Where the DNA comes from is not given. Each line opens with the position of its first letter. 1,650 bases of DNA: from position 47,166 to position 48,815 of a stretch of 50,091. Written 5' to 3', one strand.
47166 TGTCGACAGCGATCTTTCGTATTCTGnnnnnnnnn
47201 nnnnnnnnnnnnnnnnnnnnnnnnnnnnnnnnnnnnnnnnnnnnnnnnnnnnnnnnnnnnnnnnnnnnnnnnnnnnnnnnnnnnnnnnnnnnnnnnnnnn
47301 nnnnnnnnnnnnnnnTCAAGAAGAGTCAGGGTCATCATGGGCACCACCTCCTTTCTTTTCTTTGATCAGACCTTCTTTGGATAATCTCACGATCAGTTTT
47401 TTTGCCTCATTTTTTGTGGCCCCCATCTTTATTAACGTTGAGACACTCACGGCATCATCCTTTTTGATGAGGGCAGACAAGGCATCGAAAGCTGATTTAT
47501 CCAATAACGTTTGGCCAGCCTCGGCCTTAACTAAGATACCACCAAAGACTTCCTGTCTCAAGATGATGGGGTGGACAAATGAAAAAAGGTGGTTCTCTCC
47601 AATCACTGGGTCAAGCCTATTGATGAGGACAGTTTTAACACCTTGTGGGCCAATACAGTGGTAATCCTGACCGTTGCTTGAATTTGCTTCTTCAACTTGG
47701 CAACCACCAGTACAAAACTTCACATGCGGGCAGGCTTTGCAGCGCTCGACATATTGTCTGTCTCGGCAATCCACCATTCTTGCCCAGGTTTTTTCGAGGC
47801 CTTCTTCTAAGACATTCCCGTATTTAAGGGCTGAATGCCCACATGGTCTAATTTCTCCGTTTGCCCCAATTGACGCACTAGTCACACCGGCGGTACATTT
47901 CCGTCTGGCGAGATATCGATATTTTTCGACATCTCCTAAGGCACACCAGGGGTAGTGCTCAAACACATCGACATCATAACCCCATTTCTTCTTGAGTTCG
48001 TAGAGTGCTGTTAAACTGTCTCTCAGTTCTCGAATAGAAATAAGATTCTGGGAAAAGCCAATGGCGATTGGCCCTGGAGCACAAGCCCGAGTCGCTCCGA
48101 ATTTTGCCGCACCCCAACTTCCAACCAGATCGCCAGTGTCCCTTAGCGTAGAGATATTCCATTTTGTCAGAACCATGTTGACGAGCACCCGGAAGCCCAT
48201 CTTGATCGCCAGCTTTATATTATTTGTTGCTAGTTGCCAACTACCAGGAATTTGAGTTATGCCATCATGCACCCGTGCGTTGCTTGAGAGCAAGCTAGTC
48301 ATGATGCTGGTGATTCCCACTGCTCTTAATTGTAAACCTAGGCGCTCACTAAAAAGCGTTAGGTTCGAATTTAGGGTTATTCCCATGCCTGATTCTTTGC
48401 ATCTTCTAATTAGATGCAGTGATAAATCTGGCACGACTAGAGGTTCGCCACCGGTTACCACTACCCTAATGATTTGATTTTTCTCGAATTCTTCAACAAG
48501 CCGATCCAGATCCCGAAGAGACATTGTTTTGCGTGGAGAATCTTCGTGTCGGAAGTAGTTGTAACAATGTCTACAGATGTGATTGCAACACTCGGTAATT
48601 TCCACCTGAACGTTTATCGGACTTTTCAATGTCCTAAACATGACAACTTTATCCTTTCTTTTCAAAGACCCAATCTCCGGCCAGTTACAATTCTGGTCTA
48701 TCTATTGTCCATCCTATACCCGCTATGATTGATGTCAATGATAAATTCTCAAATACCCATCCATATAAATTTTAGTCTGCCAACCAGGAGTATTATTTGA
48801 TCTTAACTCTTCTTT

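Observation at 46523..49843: Compact radical-SAM/SPASM RiPP-like cluster in an otherwise housekeeping, CPR-like genome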

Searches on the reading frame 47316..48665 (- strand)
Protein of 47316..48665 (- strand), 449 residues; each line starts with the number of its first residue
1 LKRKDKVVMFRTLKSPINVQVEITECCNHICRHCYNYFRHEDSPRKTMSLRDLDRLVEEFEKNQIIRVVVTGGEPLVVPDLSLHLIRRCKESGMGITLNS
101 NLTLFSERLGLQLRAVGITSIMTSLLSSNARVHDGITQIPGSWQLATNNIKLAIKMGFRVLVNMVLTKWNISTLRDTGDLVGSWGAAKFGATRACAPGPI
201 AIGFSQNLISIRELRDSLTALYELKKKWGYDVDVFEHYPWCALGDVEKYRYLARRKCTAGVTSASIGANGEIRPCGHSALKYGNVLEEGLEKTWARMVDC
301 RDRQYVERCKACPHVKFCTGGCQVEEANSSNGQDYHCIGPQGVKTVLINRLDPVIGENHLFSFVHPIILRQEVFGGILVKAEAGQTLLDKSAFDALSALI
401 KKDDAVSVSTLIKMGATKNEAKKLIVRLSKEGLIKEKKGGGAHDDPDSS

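Call 3: search_protein_families(library=pfam, proteins=[window:47316-48665:-], max_evalue=1)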
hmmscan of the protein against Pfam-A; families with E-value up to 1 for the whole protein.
window:47316-48665:- (449 aa): 3 families
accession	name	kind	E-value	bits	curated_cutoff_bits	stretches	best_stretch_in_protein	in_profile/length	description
PF04055.27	Radical_SAM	-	4.9e-22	79.3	29.5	1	21-180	1-165/166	Radical SAM superfamily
PF13353.11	Fer4_12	-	2e-08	35.1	22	1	26-94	14-82/137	4Fe-4S single cluster domain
PF13186.11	SPASM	-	5.1e-06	27.1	21.5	1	257-313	1-67/67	Iron-sulfur cluster-binding domain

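Call 4: search_protein_families(library=ncbifam, proteins=[window:47316-48665:-], max_evalue=1)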
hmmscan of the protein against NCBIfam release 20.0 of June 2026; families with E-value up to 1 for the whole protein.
window:47316-48665:- (449 aa): 95 families (the best 25 are shown)
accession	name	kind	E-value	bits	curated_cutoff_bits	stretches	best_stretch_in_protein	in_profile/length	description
TIGR04055.1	rSAM_NirJ2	equivalog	4.8e-31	108.5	500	1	22-331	5-312/326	putative heme d1 biosynthesis radical SAM protein NirJ2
TIGR04545.1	rSAM_ahbD_hemeb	equivalog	3e-29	102.5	500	2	20-228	3-208/339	heme b synthase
TIGR04303.1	GeoRSP_rSAM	equivalog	1.7e-26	93.6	400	1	13-325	1-309/325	GeoRSP system radical SAM/SPASM protein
TIGR03962.1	mycofact_rSAM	equivalog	8.4e-26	90.9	265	1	10-324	5-315/339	mycofactocin radical SAM maturase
TIGR04053.2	TIGR04053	equivalog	2.8e-25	89.3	395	2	14-189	5-181/366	TIGR04053 family radical SAM/SPASM domain-containing protein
NF050035.1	rSAM_WgK_link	exception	2.9e-22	79.2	650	2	13-180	5-170/367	radical SAM/SPASM peptide maturase WgkB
TIGR04340.1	rSAM_ACGX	hypoth_equivalog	1.5e-20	73.8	400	1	19-328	5-326/341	radical SAM/SPASM domain protein, ACGX system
TIGR04133.1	rSAM_w_lipo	hypoth_equivalog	6.7e-20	71.3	425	1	21-322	28-331/350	TIGR04133 family radical SAM/SPASM protein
TIGR04250.1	SCM_rSAM_ScmE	equivalog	1.8e-19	69.9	400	2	15-195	1-180/358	SynChlorMet cassette radical SAM/SPASM protein ScmE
TIGR04051.1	rSAM_NirJ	equivalog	6e-19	68.2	515.45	2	23-189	8-171/354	heme d1 biosynthesis radical SAM protein NirJ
TIGR02668.1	moaA_archaeal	equivalog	4e-17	62.2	325.25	1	18-180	11-172/303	GTP 3',8-cyclase MoaA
TIGR02666.1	moaA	equivalog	6.4e-17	61.5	284.05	1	19-168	12-166/336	GTP 3',8-cyclase MoaA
TIGR04251.1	SCM_rSAM_ScmF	equivalog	8.8e-16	58.2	400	1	21-188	8-178/353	SynChlorMet cassette radical SAM/SPASM protein ScmF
TIGR04546.1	rSAM_ahbC_deAc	equivalog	1e-15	57.4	650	1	7-176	30-195/390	12,18-didecarboxysiroheme deacetylase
TIGR04054.1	rSAM_NirJ1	equivalog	3e-15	55.7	650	1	19-181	38-197/387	putative heme d1 biosynthesis radical SAM protein NirJ1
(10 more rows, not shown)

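Call 7: find_homologous_proteins(query=window:47316-48665:-, max_evalue=0.00001)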
Query window:47316-48665:- (449 aa): 477 proteins with E <= 0.00001 among 6337 candidates; the best 120 are listed.
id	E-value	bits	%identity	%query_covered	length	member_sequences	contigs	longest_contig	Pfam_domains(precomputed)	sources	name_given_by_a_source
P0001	0.0e+0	1031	100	100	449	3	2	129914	PF13186.12,PF04055.28,PF13353.12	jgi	-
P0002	8.3e-170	583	57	96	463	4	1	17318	PF04055.28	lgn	-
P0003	1.1e-168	580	58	96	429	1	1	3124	PF04055.28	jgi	jgi:radical SAM protein with 4Fe4S-binding SPASM domain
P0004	6.6e-163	561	56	96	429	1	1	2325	PF04055.28,PF13353.12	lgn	-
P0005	2.2e-160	552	57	96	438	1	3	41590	PF04055.28,PF13353.12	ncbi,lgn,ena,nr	ncbi:MAG: hypothetical protein Athens071416_451 [Parcubacteria group bacterium Athens0714_16]|nr:MAG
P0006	3.9e-157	542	54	96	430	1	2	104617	PF04055.28,PF13353.12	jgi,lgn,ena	-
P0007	2.4e-154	532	54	97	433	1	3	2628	PF04055.28,PF13353.12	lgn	-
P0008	3.6e-154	532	53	95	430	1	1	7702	PF04055.28,PF13353.12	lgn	-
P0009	5.3e-154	531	54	96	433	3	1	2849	PF04055.28,PF13353.12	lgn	-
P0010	3.8e-151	522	60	87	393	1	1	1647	PF04055.28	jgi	jgi:radical SAM protein with 4Fe4S-binding SPASM domain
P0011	6.6e-149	514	52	96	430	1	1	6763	PF13186.12,PF04055.28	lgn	-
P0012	1.4e-148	513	51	96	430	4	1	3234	PF13186.12,PF04055.28,PF13353.12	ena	-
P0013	3.1e-147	509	52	95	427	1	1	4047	PF04055.28,PF13353.12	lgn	-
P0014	1.3e-146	507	52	95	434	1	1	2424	PF04055.28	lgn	-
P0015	1.4e-145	503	52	96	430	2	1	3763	PF04055.28,PF13353.12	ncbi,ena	-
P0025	3.4e-133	463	51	87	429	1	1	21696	PF04055.28,PF13353.12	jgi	jgi:radical SAM protein with 4Fe4S-binding SPASM domain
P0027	5.7e-133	462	51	88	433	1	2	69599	PF04055.28,PF13353.12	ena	-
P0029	2.0e-132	460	48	95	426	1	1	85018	PF04055.28,PF13353.12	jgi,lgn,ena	-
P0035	1.9e-128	447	47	96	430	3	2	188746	PF04055.28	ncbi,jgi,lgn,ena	jgi:radical SAM protein with 4Fe4S-binding SPASM domain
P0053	8.2e-77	277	40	75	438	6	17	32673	PF13186.12,PF04055.28,PF13353.12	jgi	-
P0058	2.5e-66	242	35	94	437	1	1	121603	PF04055.28,PF13353.12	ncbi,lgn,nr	ncbi:MAG: radical SAM protein [bacterium]|nr:radical SAM protein [bacterium]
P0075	4.6e-50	189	33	82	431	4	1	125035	PF04055.28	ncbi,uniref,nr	ncbi:MAG: Radical SAM domain protein [Candidatus Daviesbacteria bacterium GW2011_GWA2_40_9]|uniref:R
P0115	4.0e-15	73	26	68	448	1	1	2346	PF13186.12,PF04055.28,PF13353.12,PF05402.19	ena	-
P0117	7.0e-15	73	26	74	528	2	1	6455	PF13186.12,PF04055.28,PF13353.12,PF05402.19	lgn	-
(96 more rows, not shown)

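Call 9: find_encoding_contigs(protein=P0005, flank=5000, max_places=2)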
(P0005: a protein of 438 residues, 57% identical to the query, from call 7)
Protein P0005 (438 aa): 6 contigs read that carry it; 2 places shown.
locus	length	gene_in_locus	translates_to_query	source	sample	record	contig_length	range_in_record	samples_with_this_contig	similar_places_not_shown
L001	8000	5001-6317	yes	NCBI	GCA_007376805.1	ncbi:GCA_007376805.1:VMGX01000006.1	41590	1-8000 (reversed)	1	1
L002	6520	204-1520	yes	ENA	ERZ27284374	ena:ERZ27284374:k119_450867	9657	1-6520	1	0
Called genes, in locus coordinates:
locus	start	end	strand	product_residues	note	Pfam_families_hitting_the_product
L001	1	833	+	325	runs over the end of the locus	PF21068:ATPgraspMvdD (weak), PF08443:RimK (weak)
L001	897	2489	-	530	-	PF16927:HisKA_7TM, PF00512:HisKA, PF02518:HATPase_c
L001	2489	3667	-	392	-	PF07959:Fucose_pyrophosphorylase (faint), PF25084:LbH_EIF2B, PF25087:GMPPB_C, PF24894:Hexapep_GlmU (faint), PF00132:Hexapep (weak), PF25084:LbH_EIF2B (weak)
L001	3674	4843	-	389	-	PF00106:adh_short (weak), PF01073:3Beta_HSD, PF01370:Epimerase, PF02719:Polysacc_synt_2 (weak), PF04321:RmlD_sub_bind, PF07993:NAD_binding_4, PF08659:KR, PF16363:GDP_Man_Dehyd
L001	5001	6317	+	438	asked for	PF04055:Radical_SAM, PF13353:Fer4_12 (weak)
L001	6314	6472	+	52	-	-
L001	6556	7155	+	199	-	-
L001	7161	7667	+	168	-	-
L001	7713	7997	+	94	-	-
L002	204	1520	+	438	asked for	PF04055:Radical_SAM, PF13353:Fer4_12 (weak)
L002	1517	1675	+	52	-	-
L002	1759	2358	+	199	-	-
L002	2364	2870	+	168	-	-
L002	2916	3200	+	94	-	-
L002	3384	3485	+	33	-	-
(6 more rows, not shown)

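Call 10: find_encoding_contigs(protein=P0006, flank=5000, max_places=2)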
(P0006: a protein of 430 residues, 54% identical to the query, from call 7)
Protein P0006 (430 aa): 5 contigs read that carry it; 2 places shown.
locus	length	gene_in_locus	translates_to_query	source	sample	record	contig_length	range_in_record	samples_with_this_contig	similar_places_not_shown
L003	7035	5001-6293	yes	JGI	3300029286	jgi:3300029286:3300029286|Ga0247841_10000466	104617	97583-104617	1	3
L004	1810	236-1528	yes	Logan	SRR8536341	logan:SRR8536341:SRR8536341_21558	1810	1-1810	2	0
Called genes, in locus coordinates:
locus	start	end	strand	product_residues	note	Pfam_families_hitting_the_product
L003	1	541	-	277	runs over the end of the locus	-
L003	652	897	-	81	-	-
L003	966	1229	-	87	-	-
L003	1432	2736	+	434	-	PF00675:Peptidase_M16, PF05193:Peptidase_M16_C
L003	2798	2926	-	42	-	-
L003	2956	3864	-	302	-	PF04055:Radical_SAM (weak)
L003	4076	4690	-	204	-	PF00856:SET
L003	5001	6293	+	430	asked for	PF04055:Radical_SAM, PF13353:Fer4_12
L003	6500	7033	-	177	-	?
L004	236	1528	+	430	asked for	PF04055:Radical_SAM, PF13353:Fer4_12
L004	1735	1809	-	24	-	?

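Call 16: find_related_loci(query=A2, collection=genome_contigs, flank=6000)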
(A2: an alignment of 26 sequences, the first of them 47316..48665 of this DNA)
Query A2 (449 aa) in genome_contigs; peptide patterns used: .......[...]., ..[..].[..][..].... (x = any residue, [..] = any of these).
43 stretches matched a pattern; 8 encode a relative of the query (tblastn E <= 1e-3); 8 distinct loci.
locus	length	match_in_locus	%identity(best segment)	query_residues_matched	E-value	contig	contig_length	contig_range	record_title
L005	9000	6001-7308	57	9-441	2e-167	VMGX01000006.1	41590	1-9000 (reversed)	MAG: Parcubacteria group bacterium Athens0714_16 Athens071416_scaffold_413, whole genome shotgun sequence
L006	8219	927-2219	51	8-438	6e-152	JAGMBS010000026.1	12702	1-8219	MAG: Candidatus Paceibacterota bacterium isolate RS_16_29 ZL425.bin.29.fa_26, whole genome shotgun sequence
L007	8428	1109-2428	49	6-445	1e-139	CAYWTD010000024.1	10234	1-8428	MAG TPA_asm: uncultured Candidatus Saccharibacteria bacterium isolate binchicken_co59_4 genome assembly, contig: NODE_15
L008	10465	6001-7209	52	6-408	2e-138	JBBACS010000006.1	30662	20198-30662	MAG: Candidatus Paceibacterota bacterium isolate SO_2017_LW1_54 NODE_1066_length_30662_cov_1.757852_LW64-88_2017, whole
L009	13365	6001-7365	45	1-446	1e-136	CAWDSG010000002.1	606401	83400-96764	MAG: uncultured bacterium isolate MFD03726.bin.1.60 genome assembly, contig: contig_80216, whole genome shotgun sequence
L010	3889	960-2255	47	6-437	2e-137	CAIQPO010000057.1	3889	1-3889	Candidatus Collierbacteria bacterium isolate LaPlata_bin-3582 genome assembly, contig: bin-3582:57/97, whole genome shot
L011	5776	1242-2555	45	3-442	2e-130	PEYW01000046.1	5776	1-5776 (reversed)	MAG: candidate division WWE3 bacterium CG08_land_8_20_14_0_20_43_13 CG08_land_8_20_14_0.20_scaffold_12489_c, whole genom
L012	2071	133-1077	49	123-437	2e-109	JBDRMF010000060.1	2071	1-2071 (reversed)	MAG: Patescibacteria group bacterium isolate MEGAHIT-group-1.819 k141_430378, whole genome shotgun sequence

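Call 17: find_related_loci(query=A2, collection=metagenome_contigs, flank=6000)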
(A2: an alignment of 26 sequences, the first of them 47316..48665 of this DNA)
Query A2 (449 aa) in metagenome_contigs; peptide patterns used: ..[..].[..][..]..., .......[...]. (x = any residue, [..] = any of these).
128 stretches matched a pattern; 12 encode a relative of the query (tblastn E <= 1e-3); 12 distinct loci.
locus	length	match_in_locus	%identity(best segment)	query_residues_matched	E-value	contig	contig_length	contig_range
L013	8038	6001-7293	55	8-440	4e-164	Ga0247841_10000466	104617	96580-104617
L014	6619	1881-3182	51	4-437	2e-156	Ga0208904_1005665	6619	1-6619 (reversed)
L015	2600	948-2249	51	4-437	2e-164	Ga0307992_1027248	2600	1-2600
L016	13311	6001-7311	49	2-438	4e-147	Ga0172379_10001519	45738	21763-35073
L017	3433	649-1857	53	6-408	5e-144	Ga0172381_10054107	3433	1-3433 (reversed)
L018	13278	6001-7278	48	9-435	2e-138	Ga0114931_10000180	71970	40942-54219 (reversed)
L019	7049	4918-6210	48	8-438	2e-137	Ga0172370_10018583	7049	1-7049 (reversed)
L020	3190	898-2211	48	4-439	1e-142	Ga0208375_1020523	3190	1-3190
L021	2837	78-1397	48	4-442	1e-142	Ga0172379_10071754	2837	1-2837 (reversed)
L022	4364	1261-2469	52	6-408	3e-138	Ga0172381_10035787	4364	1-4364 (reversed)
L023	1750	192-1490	46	6-438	3e-142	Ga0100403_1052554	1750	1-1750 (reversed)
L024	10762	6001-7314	45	3-442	4e-130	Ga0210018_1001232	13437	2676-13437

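Call 24: search_solved_structures(query=A2, max_evalue=0.001)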
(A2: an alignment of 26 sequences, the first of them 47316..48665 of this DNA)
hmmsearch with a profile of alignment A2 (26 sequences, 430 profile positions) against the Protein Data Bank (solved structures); distinct sequences matched with E-value up to 0.001: 14.
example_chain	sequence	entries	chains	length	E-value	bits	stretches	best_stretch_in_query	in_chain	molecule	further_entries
6efn_A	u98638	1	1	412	4.1e-14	55.3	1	8-281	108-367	Sporulation killing factor maturation protein SkfB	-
5v1q_A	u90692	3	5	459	3.4e-13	52.3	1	4-319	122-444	Radical SAM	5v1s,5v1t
1tv7_A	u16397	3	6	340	9.4e-13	50.8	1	11-160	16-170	Molybdenum cofactor biosynthesis protein A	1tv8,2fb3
2fb2_A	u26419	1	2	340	1.3e-12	50.4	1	11-160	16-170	Molybdenum cofactor biosynthesis protein A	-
7vob_C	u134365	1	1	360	3.6e-11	45.6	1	13-180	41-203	Cytosylglucuronate decarboxylase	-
7voc_C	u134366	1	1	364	3.7e-11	45.6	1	13-180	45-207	Cytosylglucuronate decarboxylase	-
8vpo_A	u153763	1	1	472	2.8e-08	36.1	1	10-315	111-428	Radical SAM core domain-containing protein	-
8ai3_A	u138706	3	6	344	5.7e-07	31.8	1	10-181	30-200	Putative peptide biosynthesis protein YydG | Radical SAM core domain-containing protein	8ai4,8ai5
8ai1_A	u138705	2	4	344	5.7e-07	31.8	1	10-181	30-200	Putative peptide biosynthesis protein YydG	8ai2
8ai6_A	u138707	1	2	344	5.7e-07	31.8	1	10-181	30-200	Putative peptide biosynthesis protein YydG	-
6c8v_A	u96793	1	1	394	7e-07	31.5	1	6-316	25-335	Coenzyme PQQ synthesis protein E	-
9gm3_A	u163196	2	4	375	1.1e-05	27.6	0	13-98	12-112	ChlB radical SAM domain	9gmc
5wgg_A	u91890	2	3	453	2.9e-05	26.1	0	13-98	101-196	Radical SAM domain protein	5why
2a5h_A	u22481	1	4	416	9.6e-05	24.4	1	10-83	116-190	L-lysine 2,3-aminomutase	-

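Call 33: predict_structure(alignment_id=A2)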
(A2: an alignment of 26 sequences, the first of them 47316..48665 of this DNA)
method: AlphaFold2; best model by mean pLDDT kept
length: 449 residues; sequences in the alignment: 26
mean_pLDDT: 84.9   pTM: 0.85
mean pLDDT of the five models: 84.9, 84.6, 84.5, 84.4, 83.0
residues with pLDDT >= 90: 237; 70-90: 148; 50-70: 44; < 50: 20
segments of 3 or more residues with pLDDT < 50: 1-9, 440-449
pLDDT, mean of each block of 10 residues (from residue 1): 40 89 88 61 82 98 94 93 97 93 96 96 95 92 96 97 92 96 93 72 79 91 86 67 83 67 92 86 97 92 79 79 78 84 75 76 89 91 82 94 91 91 90 78 34
secondary structure, 60 per line:
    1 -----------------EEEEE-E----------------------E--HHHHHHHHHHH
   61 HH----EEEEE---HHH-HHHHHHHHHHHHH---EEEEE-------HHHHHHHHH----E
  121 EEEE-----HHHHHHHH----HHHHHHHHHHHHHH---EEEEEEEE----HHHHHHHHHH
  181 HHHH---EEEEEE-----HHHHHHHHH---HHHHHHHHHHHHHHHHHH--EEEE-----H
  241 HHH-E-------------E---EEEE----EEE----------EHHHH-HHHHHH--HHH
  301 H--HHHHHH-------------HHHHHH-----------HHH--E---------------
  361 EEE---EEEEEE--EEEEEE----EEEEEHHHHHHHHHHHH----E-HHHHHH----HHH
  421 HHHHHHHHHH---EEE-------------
elements in order: E18-22 H50-62 E67-71 H79-91 E95-99 H107-115 E120-124 H130-137 H142-155 E159-166 H171-184 E188-193 H199-207 H211-228 E231-234 H240-243 E263-266 E271-273 H285-288 H290-295 H298-301 H304-309 H323-328 E361-363 E367-372 E375-380 E385-389 H390-401 H408-413 H418-430 E434-436

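Call 37: fold_search(model_id=the predicted structure, library=pdb)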
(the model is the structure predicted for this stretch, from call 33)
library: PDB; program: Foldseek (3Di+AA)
matches with E <= 10: 1768; with E <= 0.001: 193
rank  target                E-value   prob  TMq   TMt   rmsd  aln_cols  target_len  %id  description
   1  6efn                  7.9e-16  1.00  0.53  0.61   3.0       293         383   20  Structure of a RiPP maturase, SkfB (released 2018-10-24)
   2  5v1s_A                1.8e-14  1.00  0.58  0.61   4.8       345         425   19  Crystal structure of Streptococcus suis SuiB bound to S-adenosylmethionine (released 2017-08-30)
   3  5v1t_A                2.1e-14  1.00  0.58  0.59   5.0       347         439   18  Crystal structure of Streptococcus suis SuiB bound to precursor peptide SuiA (released 2017-08-30)
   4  5v1q_B                5.3e-14  1.00  0.59  0.60   4.5       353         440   18  Crystal structure of Streptococcus suis SuiB (released 2017-08-30)
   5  5v1q_A                2.4e-13  1.00  0.57  0.60   4.8       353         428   19  Crystal structure of Streptococcus suis SuiB (released 2017-08-30)
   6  5v1s_B                5.2e-13  1.00  0.56  0.59   5.0       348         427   19  Crystal structure of Streptococcus suis SuiB bound to S-adenosylmethionine (released 2017-08-30)
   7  7vob                  3.5e-12  1.00  0.50  0.67   4.8       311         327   19  The crystal structure of a Radical SAM Enzyme BlsE involved in the Biosynthesis of Blasticidin S (released 2022-05-04)
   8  1tv7_A                1.0e-11  1.00  0.47  0.63   6.3       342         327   18  Structure of the S-adenosylmethionine dependent Enzyme MoaA (released 2004-08-31)
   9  1tv7_B                1.2e-11  1.00  0.47  0.63   6.1       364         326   17  Structure of the S-adenosylmethionine dependent Enzyme MoaA (released 2004-08-31)
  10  2fb2_B                2.1e-11  1.00  0.48  0.64   5.5       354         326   18  Structure of the MoaA Arg17/266/268/Ala triple mutant (released 2006-05-09)
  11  9dfw_B                2.7e-11  1.00  0.50  0.74   3.5       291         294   15  X-ray crystal structure of an engineered Viperin-like enzyme from T. virens with bound CTP and SAM (released 2025-02-12)
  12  4k37_A                3.1e-11  1.00  0.57  0.69   4.6       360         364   15  Native anSMEcpe with bound AdoMet (released 2013-05-08)
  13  2fb2_A                3.3e-11  1.00  0.47  0.63   6.1       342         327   18  Structure of the MoaA Arg17/266/268/Ala triple mutant (released 2006-05-09)
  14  9dfw_A                5.8e-11  1.00  0.49  0.74   4.3       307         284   14  X-ray crystal structure of an engineered Viperin-like enzyme from T. virens with bound CTP and SAM (released 2025-02-12)
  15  6q2p_B                6.5e-11  1.00  0.50  0.75   3.5       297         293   15  Crystal structure of mouse viperin bound to cytidine triphosphate and S-adenosylhomocysteine (released 2020-01-22)
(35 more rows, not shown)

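Call 51: find_encoding_contigs(protein=P0001, flank=10000, max_places=3)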
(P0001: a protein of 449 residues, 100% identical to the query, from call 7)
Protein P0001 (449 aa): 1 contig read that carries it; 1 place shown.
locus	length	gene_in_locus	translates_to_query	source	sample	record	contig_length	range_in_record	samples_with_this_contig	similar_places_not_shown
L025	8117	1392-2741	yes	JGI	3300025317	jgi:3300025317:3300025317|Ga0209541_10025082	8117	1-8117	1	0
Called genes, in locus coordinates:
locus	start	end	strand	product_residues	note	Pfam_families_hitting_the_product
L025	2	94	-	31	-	?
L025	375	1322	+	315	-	-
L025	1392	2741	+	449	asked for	PF04055:Radical_SAM, PF13353:Fer4_12, PF13186:SPASM (weak)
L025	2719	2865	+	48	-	-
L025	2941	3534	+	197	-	-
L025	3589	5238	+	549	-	PF16927:HisKA_7TM, PF00512:HisKA, PF02518:HATPase_c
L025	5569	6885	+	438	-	PF01336:tRNA_anti-codon, PF00152:tRNA-synt_2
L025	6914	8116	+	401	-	?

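Call 52: find_encoding_contigs(protein=P0035, flank=5000, max_places=1)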
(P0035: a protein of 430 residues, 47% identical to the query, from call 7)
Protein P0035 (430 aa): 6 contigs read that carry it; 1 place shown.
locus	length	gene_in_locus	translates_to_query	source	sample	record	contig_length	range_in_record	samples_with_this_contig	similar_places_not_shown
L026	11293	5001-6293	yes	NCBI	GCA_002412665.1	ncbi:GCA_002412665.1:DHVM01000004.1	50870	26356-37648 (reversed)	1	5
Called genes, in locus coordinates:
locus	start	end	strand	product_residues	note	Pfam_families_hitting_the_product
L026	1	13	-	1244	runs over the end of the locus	-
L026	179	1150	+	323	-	-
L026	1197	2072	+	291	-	-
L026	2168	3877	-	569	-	-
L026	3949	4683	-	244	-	-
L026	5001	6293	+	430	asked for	PF04055:Radical_SAM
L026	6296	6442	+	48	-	-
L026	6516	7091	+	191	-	-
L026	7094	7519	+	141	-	PF00293:NUDIX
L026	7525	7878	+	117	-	PF00719:Pyrophosphatase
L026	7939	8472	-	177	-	PF00293:NUDIX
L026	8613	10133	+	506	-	PF01408:GFO_IDH_MocA (weak)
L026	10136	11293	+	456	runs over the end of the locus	PF02775:TPP_enzyme_C (weak)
